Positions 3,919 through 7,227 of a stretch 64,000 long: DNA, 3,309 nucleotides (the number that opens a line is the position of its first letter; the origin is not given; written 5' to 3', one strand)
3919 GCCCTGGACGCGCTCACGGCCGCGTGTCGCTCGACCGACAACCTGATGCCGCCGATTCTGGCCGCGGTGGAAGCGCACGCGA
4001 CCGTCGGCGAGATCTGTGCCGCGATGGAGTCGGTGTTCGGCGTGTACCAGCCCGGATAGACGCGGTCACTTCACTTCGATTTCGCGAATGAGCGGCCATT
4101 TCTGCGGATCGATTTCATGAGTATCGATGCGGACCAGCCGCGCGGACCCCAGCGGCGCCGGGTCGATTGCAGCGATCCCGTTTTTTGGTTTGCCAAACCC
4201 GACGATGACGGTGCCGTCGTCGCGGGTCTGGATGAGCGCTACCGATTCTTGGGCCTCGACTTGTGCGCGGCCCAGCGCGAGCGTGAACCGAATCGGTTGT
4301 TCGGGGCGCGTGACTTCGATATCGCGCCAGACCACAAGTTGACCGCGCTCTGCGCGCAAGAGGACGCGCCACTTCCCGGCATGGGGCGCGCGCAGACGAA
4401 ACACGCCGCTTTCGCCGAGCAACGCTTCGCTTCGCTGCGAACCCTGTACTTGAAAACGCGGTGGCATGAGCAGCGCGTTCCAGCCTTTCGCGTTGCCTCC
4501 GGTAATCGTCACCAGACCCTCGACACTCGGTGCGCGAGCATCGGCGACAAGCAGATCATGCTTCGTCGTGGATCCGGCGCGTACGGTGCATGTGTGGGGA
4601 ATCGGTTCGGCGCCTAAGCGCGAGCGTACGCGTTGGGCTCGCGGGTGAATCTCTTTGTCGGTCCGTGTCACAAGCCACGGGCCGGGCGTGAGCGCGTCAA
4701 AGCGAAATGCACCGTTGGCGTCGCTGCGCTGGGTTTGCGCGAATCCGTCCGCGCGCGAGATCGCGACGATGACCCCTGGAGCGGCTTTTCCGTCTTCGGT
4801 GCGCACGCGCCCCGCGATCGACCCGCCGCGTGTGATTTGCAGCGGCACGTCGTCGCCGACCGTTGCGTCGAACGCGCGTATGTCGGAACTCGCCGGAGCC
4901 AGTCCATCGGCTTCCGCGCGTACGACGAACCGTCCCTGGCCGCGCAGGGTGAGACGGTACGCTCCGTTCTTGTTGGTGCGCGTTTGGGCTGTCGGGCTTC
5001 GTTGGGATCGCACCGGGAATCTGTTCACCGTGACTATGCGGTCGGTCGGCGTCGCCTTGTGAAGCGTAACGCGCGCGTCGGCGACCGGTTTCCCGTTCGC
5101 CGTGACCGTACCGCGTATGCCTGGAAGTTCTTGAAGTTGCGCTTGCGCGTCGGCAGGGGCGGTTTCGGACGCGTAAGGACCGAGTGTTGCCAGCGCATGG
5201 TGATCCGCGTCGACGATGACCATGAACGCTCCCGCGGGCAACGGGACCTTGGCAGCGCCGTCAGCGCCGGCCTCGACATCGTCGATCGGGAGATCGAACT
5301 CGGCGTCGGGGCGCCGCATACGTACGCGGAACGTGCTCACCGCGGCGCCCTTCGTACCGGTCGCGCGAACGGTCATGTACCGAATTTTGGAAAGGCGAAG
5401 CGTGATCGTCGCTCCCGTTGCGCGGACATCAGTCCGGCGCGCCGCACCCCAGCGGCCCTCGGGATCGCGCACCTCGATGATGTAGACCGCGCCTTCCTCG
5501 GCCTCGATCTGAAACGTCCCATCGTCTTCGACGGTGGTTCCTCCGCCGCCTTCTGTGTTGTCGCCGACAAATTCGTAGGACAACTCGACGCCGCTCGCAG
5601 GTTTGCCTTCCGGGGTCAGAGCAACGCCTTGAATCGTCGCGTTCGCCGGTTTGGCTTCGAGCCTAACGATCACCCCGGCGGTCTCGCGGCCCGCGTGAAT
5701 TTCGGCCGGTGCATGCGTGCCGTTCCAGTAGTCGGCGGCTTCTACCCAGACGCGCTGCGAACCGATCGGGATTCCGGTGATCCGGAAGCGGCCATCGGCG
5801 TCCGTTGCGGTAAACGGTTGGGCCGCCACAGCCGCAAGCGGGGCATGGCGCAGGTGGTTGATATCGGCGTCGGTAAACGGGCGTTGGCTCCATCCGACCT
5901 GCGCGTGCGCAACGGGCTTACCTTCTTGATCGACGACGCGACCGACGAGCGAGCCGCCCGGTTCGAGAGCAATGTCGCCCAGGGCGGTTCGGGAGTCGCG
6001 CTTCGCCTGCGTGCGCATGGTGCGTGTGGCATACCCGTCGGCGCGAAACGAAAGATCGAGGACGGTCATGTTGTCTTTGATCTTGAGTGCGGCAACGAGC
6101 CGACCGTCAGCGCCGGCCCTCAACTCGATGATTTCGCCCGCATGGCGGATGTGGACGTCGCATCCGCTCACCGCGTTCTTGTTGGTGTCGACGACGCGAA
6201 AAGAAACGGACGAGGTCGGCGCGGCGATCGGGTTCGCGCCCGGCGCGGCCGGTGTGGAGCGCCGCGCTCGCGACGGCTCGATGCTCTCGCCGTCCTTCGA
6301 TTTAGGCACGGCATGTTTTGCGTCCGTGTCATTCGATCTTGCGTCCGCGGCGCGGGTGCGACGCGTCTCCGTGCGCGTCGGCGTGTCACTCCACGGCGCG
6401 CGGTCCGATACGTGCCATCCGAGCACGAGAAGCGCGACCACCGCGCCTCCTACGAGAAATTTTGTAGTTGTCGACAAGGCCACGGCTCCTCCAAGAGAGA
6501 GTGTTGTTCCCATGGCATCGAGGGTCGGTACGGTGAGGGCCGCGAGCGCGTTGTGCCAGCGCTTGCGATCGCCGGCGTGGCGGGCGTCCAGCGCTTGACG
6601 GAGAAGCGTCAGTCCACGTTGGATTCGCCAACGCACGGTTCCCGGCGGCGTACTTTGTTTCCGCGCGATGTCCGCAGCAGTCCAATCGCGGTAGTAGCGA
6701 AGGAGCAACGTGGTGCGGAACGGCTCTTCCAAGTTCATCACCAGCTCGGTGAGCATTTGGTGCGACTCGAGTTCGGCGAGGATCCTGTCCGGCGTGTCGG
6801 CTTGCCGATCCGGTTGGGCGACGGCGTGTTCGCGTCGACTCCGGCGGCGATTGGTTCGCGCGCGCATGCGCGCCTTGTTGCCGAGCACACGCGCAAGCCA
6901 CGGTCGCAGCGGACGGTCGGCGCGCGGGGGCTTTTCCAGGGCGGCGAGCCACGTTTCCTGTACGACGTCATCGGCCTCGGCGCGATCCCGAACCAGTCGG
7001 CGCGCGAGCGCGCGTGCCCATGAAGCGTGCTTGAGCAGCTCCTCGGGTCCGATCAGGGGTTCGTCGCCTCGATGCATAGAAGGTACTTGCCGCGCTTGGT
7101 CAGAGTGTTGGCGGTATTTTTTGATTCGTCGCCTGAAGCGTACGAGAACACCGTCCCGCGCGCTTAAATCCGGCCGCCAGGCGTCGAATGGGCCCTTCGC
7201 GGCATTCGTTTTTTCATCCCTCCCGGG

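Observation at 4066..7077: One-polypeptide ECF sigma factor, TM helix and giant CarbopepD_reg-repeat ectodomain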

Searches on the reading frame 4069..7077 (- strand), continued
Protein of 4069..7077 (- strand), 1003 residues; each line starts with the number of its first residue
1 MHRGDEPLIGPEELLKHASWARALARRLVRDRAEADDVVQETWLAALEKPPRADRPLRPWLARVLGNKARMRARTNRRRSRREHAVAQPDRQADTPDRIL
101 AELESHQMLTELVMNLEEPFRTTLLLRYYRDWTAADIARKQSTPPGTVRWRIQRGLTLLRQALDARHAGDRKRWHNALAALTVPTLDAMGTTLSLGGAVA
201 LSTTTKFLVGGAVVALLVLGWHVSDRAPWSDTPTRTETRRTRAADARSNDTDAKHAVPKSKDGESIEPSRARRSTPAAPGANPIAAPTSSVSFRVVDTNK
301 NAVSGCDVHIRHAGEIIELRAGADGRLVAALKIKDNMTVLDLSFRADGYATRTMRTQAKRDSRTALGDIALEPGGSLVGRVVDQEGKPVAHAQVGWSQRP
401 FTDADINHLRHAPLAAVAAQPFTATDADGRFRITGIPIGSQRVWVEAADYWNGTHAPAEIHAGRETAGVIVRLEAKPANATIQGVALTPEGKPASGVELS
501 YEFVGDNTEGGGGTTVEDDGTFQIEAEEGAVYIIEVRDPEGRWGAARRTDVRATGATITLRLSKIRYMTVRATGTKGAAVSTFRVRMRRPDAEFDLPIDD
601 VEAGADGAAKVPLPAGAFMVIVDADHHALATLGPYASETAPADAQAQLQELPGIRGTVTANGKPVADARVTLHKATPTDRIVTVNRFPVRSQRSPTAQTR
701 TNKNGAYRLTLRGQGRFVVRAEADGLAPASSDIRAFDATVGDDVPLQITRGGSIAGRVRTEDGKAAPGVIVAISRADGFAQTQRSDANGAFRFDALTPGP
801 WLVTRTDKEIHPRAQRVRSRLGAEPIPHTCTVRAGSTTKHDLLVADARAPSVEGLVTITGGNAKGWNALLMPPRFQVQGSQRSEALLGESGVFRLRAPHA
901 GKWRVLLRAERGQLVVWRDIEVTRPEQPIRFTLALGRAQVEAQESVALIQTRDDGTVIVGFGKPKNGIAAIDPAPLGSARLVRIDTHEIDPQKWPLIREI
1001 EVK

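Call 55: predict_structure(alignment_id=A3)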
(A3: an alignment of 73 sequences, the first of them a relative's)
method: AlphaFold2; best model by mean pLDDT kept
length: 1003 residues; sequences in the alignment: 73
mean_pLDDT: 85.4   pTM: 0.71
mean pLDDT of the five models: 85.4, 85.1, 83.8, 82.7, 82.7
residues with pLDDT >= 90: 661; 70-90: 197; 50-70: 29; < 50: 116
segments of 3 or more residues with pLDDT < 50: 1-4, 81-95, 183-212, 222-284, 876-878
pLDDT, mean of each block of 10 residues (from residue 1): 64 94 95 94 94 92 96 80 43 51 83 96 93 89 93 96 89 76 38 30 41 52 40 33 42 39 40 42 62 95 97 93 96 92 97 95 94 97 98 94 86 88 97 96 95 93 95 93 96 96 84 94 91 93 92 93 94 93 92 77 85 91 96 94 96 97 98 96 94 96 98 97 97 94 95 97 92 97 95 98 94 88 90 98 82 93 91 63 87 90 92 88 92 92 90 90 82 92 86 93 91
secondary structure, 60 per line:
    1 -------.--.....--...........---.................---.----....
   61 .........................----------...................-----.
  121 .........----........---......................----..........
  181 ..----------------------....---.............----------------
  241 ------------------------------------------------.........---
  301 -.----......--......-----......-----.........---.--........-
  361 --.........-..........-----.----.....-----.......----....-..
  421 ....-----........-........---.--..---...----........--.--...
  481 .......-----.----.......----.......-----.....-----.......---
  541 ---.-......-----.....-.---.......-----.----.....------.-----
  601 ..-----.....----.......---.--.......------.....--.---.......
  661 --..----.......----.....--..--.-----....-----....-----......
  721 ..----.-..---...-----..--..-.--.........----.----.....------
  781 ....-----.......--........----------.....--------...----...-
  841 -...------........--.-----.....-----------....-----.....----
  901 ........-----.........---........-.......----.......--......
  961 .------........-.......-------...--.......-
elements in order (helices of 4 or more, strands of 3 or more residues): H11-15 H18-28 H32-48 H57-85 H96-114 H120-129 H134-141 H145-166 H171-182 H205-208 H212-224 E289-297 E307-312 E315-320 E326-331 E337-345 E352-359 E363-371 E373-382 E393-397 H403-409 H414-417 E419-424 E430-437 E439-446 E458-460 E465-472 E481-487 E498-504 E509-515 E521-525 E531-537 E546-551 E557-561 E567-573 E584-588 E608-612 E617-623 E630-636 E643-647 E654-660 E669-675 E680-684 E697-700 E706-709 E715-722 E734-736 E752-760 E770-774 E781-784 E790-796 E799-806 E817-821 E830-832 E837-839 E842-844 E851-858 E867-871 E883-886 E892-896 E901-908 E914-922 E926-933 E935-941 E946-952 E955-961 E968-975 E977-983 E996-1002

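Call 57: fold_search(model_id=the predicted structure, library=pdb)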
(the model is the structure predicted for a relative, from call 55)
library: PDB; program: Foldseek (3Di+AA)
matches with E <= 10: 1151; with E <= 0.001: 236
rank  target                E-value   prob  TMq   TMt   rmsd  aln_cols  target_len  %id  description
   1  7q60                  6.0e-14  1.00  0.07  0.07  31.9       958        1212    9  Structure of TEV cleaved A2ML1 (A2ML1-TE) (released 2022-04-20)
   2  6fwv_A                5.3e-13  1.00  0.09  0.15  33.0       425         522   10  The Bacillus anthracis TIE protein (released 2018-08-08)
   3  6fwv_B                6.9e-13  1.00  0.09  0.16  33.5       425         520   10  The Bacillus anthracis TIE protein (released 2018-08-08)
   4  7q62_A                6.9e-13  1.00  0.08  0.07  31.2       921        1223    9  Structure of TEV cleaved A2ML1 dimer (A2ML1-TT dimer) (released 2022-04-20)
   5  9ba4_A                1.4e-12  1.00  0.08  0.09  45.8       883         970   11  Full-length cross-linked Contactin 2 (CNTN2) (released 2024-07-17)
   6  7q62_B                2.0e-12  0.99  0.08  0.09  31.5       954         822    9  Structure of TEV cleaved A2ML1 dimer (A2ML1-TT dimer) (released 2022-04-20)
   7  7q61_A                1.3e-11  0.99  0.08  0.07  32.4       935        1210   11  Structure of TEV conjugated A2ML1 (A2ML1-TC) (released 2022-04-20)
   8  7voo_A                3.1e-11  0.98  0.08  0.07  32.0       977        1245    7  Induced alpha-2-macroglobulin monomer (released 2022-10-19)
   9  6tav_C                1.2e-10  0.97  0.08  0.07  32.3       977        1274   10  Crystal structure of endopeptidase-induced alpha2-macroglobulin (released 2021-05-12)
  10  7u8t_B                1.4e-10  1.00  0.09  0.13  26.7       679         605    9  Vps13 adaptor binding domain in complex with Mcp1 PxP motif peptide (released 2022-03-30)
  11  7o7n_A                2.1e-10  0.97  0.08  0.07  31.9       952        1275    9  (h-alpha2M)4 semiactivated I state (released 2022-04-13)
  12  7vcn_B                5.2e-10  1.00  0.10  0.18  30.1       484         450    7  Crystal Structure of PitA fragment from pilus islet-2 of Streptococcus oralis with Tb-Xo4 (released 2022-07-13)
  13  7von                  5.2e-10  0.96  0.08  0.07  33.6       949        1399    8  Native alpha-2-macroglobulin monomer (released 2022-11-16)
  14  7vcr_B                6.1e-10  1.00  0.09  0.16  35.8       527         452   11  Crystal Structure of PitA fragment from pilus islet-2 of Streptococcus oralis (released 2022-06-01)
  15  6tav_B                7.1e-10  0.97  0.08  0.07  32.8       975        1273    9  Crystal structure of endopeptidase-induced alpha2-macroglobulin (released 2021-05-12)
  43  1e07                  5.0e-08  0.44  0.05  0.07  75.1       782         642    8  Model of human carcinoembryonic antigen by homology modelling and curve-fitting to experimental solution scattering data (released 2000-07-04)
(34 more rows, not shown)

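Call 68: list_cluster_members(proteins=[P0001])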
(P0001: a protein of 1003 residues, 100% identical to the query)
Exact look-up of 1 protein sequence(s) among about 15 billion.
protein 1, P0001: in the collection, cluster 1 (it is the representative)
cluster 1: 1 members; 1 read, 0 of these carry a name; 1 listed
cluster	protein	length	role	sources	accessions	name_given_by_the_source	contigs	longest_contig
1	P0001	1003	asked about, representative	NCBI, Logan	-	-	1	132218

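Call 79: find_encoding_contigs(protein=P0027, flank=6000, max_places=1)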
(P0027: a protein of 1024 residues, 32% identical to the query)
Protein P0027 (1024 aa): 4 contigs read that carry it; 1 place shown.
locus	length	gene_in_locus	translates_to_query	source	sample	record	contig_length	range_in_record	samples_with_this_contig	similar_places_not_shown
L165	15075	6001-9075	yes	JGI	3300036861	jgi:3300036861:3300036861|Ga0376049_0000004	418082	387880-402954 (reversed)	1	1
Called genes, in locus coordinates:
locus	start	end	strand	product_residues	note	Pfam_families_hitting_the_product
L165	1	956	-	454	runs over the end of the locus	PF01433:Peptidase_M1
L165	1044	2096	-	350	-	PF08240:ADH_N, PF00107:ADH_zinc_N, PF13602:ADH_zinc_N_2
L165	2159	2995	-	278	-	PF00582:Usp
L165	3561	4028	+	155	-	PF00571:CBS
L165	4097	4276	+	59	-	-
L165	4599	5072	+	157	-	PF00582:Usp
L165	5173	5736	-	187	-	PF00578:AhpC-TSA, PF08534:Redoxin, PF00085:Thioredoxin, PF13905:Thioredoxin_8 (faint)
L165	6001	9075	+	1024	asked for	PF04542:Sigma70_r2, PF04545:Sigma70_r4, PF08281:Sigma70_r4_2, PF20598:DUF6795 (faint), PF13620:CarboxypepD_reg (faint), PF10670:DUF4198 (faint)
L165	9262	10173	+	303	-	PF02900:LigB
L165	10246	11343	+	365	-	PF03358:FMN_red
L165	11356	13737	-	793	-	-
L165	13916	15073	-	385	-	PF06224:AlkZ-like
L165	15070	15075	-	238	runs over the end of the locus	PF03575:Peptidase_S51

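Call 80: find_encoding_contigs(protein=P0064, flank=6000, max_places=1)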
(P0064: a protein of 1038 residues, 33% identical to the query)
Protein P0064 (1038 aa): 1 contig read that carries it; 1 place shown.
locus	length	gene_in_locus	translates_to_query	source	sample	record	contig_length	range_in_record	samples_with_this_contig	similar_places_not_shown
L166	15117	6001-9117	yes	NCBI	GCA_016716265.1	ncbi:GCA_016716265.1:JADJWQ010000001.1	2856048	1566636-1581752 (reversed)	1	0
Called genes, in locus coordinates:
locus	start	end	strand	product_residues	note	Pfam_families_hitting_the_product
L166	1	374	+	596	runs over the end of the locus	PF13428:TPR_14 (faint), PF00069:Pkinase, PF07714:PK_Tyr_Ser-Thr, PF01636:APH (weak), PF07719:TPR_2 (faint), PF14559:TPR_19 (faint), PF23914:TPR_CcmH_CycH (weak)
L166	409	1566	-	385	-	PF13385:Laminin_G_3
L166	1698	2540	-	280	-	PF01149:Fapy_DNA_glyco, PF06831:H2TH, PF06827:zf-FPG_IleRS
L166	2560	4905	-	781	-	PF00092:VWA (weak), PF13519:VWA_2 (weak)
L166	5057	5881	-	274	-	PF00106:adh_short, PF08659:KR, PF13561:adh_short_C2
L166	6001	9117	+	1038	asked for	PF04542:Sigma70_r2, PF08281:Sigma70_r4_2, PF10670:DUF4198 (faint), PF13620:CarboxypepD_reg (weak)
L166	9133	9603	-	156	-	PF00578:AhpC-TSA, PF08534:Redoxin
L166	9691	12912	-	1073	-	PF09471:Peptidase_M64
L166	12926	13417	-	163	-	-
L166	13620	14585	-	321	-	PF13517:FG-GAP_3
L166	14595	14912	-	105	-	-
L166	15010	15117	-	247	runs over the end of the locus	PF13641:Glyco_tranf_2_3, PF00535:Glycos_transf_2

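Call 81: find_encoding_contigs(protein=P0093, flank=6000, max_places=1)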
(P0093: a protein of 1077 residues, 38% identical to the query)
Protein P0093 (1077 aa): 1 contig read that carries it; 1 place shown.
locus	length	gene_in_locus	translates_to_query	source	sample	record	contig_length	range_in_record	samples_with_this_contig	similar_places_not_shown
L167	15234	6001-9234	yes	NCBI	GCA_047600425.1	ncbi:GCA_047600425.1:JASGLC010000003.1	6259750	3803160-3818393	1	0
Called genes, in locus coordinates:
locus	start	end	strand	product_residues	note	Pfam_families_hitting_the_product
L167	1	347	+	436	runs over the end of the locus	PF01510:Amidase_2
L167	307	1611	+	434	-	PF13517:FG-GAP_3, PF01839:FG-GAP (weak), PF13517:FG-GAP_3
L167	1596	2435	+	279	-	-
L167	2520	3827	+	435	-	-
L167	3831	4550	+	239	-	-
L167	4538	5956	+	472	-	-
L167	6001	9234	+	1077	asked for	PF04542:Sigma70_r2, PF04545:Sigma70_r4, PF08281:Sigma70_r4_2, PF00775:Dioxygenase_C (faint), PF10670:DUF4198 (faint), PF13620:CarboxypepD_reg, PF13715:CarbopepD_reg_2 (faint), PF13620:CarboxypepD_reg, +7 more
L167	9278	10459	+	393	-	PF04235:DUF418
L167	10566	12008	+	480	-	-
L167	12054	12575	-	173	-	-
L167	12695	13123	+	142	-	-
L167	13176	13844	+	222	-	-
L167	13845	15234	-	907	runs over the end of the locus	PF00330:Aconitase, PF00694:Aconitase_C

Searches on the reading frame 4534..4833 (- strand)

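Call 58: search_protein_families(library=pfam, proteins=[window:4534-4833:-], max_evalue=0.01)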
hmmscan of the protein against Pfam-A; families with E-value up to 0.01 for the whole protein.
window:4534-4833:- (100 aa): 3 families
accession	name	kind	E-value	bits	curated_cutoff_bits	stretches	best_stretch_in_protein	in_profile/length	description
PF13620.12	CarboxypepD_reg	-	3.3e-11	43.8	32.3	1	5-80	1-65/82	Carboxypeptidase regulatory-like domain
PF10670.15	DUF4198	-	0.0009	19.9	34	1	3-56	146-204/209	Domain of unknown function (DUF4198)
PF17210.9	SdrD_B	-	0.0009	19.9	29.7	1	16-58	22-65/112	SdrD B-like domain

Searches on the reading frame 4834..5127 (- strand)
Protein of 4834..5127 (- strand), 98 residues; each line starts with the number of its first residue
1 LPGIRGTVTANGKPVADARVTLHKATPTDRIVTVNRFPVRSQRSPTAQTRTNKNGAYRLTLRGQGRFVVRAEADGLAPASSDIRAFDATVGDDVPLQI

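Call 58: search_protein_families(library=pfam, proteins=[window:4834-5127:-], max_evalue=0.01)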
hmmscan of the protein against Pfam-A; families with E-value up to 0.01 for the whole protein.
window:4834-5127:- (98 aa): 5 families
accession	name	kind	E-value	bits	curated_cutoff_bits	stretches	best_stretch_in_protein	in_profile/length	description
PF13620.12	CarboxypepD_reg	-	2.1e-10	41.2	32.3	1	4-93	2-74/82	Carboxypeptidase regulatory-like domain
PF10670.15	DUF4198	-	2.6e-06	28.2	34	1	4-73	149-207/209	Domain of unknown function (DUF4198)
PF20598.4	DUF6795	-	0.00053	20.7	27.4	1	4-59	1-43/103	Domain of unknown function (DUF6795)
PF02369.22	Big_1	-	0.0019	18.7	34.9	0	8-81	25-88/93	Bacterial Ig-like domain (group 1)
PF13715.12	CarbopepD_reg_2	-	0.009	16.5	32.2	0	46-83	25-62/88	CarboxypepD_reg-like domain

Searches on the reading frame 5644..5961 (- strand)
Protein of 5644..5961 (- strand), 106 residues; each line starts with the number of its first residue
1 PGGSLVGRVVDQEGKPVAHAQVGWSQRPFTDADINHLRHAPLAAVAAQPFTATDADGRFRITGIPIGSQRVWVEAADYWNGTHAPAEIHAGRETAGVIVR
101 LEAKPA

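Call 58: search_protein_families(library=pfam, proteins=[window:5644-5961:-], max_evalue=0.01)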
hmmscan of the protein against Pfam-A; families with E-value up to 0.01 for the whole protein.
window:5644-5961:- (106 aa): 4 families
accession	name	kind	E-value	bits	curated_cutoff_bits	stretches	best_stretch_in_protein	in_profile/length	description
PF13620.12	CarboxypepD_reg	-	7.9e-11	42.6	32.3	1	5-95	2-76/82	Carboxypeptidase regulatory-like domain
PF13715.12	CarbopepD_reg_2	-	0.0014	19.1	32.2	0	51-78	28-55/88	CarboxypepD_reg-like domain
PF02369.22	Big_1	-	0.004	17.7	34.9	0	8-62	24-65/93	Bacterial Ig-like domain (group 1)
PF00775.27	Dioxygenase_C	-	0.0064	16.4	27.3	1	5-65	32-92/182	Dioxygenase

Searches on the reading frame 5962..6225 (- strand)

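Call 58: search_protein_families(library=pfam, proteins=[window:5962-6225:-], max_evalue=0.01)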
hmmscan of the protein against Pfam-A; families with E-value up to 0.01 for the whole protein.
window:5962-6225:- (88 aa): 2 families
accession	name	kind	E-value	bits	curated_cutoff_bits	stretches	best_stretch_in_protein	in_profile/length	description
PF09134.16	Invasin_D3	-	0.0017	19.3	33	1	4-67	21-88/98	Invasin, domain 3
PF13620.12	CarboxypepD_reg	-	0.004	17.9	32.3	1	7-87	2-81/82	Carboxypeptidase regulatory-like domain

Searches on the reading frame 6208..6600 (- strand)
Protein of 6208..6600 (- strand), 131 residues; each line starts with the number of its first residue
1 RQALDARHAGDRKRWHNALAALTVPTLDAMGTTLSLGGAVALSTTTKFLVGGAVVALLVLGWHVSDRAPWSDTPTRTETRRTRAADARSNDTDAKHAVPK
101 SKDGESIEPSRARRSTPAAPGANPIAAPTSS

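Call 58: search_protein_families(library=pfam, proteins=[window:6208-6600:-], max_evalue=0.01)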
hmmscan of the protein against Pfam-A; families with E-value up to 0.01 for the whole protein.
window:6208-6600:- (131 aa): 0 families
